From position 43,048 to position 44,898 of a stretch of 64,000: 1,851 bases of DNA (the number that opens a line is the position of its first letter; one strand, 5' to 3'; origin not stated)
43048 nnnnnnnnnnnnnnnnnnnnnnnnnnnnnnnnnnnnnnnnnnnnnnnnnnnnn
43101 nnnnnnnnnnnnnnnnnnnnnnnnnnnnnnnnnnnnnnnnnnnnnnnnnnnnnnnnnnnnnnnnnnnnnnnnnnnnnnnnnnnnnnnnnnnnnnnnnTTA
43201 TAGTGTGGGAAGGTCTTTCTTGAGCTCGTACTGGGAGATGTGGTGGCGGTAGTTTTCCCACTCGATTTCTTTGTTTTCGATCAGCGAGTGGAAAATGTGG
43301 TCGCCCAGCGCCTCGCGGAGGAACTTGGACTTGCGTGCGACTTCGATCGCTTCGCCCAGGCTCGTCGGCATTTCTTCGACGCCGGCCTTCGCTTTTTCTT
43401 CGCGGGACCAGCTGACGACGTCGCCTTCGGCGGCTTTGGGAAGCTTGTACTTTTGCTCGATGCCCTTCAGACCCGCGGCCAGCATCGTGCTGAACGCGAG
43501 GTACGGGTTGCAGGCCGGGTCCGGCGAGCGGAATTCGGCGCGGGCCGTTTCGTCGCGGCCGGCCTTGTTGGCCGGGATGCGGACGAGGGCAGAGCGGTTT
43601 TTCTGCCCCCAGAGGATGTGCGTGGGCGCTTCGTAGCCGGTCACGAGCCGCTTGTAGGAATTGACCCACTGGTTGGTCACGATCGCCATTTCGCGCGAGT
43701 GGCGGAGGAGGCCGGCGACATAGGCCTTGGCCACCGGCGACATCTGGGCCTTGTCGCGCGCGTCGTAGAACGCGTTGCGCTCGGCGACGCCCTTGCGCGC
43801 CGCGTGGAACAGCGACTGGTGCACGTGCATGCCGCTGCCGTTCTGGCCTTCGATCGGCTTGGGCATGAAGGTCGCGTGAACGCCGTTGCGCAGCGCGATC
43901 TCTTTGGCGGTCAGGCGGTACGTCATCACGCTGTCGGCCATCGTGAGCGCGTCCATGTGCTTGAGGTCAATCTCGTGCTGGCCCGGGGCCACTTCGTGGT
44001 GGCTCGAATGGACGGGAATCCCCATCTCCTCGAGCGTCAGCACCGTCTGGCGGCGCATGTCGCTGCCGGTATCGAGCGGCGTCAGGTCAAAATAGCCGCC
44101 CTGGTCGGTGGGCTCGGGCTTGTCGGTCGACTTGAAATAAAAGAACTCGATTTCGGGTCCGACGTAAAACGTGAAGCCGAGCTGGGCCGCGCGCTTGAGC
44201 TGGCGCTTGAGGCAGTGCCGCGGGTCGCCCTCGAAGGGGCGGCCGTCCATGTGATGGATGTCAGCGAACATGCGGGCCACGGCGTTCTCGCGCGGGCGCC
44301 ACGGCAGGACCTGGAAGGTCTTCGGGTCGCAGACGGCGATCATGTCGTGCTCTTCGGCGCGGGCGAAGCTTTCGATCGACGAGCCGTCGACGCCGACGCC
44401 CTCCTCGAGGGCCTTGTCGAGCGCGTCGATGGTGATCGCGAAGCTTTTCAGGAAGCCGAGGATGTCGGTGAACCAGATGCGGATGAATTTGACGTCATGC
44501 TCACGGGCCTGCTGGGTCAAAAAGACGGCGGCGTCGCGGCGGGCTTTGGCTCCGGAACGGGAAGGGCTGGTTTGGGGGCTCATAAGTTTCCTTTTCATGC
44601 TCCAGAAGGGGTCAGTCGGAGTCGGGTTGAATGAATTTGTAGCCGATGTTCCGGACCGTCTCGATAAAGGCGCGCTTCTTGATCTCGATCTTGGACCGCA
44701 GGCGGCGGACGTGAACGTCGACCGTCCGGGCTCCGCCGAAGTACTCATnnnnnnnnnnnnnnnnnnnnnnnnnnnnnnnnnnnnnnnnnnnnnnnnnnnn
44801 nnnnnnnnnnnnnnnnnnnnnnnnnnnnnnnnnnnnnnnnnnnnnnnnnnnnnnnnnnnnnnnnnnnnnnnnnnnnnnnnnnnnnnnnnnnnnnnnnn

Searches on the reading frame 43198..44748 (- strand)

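Call 43: search_protein_families(library=pfam, proteins=[window:43198-44748:-], max_evalue=0.00001)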
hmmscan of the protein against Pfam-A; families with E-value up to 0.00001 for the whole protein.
window:43198-44748:- (516 aa): 2 families
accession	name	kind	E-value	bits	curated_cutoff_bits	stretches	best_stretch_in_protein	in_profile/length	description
PF00120.29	Gln-synt_C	-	1.9e-122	409.1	24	1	174-510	2-342/344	Glutamine synthetase, catalytic domain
PF03951.24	Gln-synt_N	-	3.7e-24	84.6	33.4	1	85-165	1-80/82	Glutamine synthetase, beta-Grasp domain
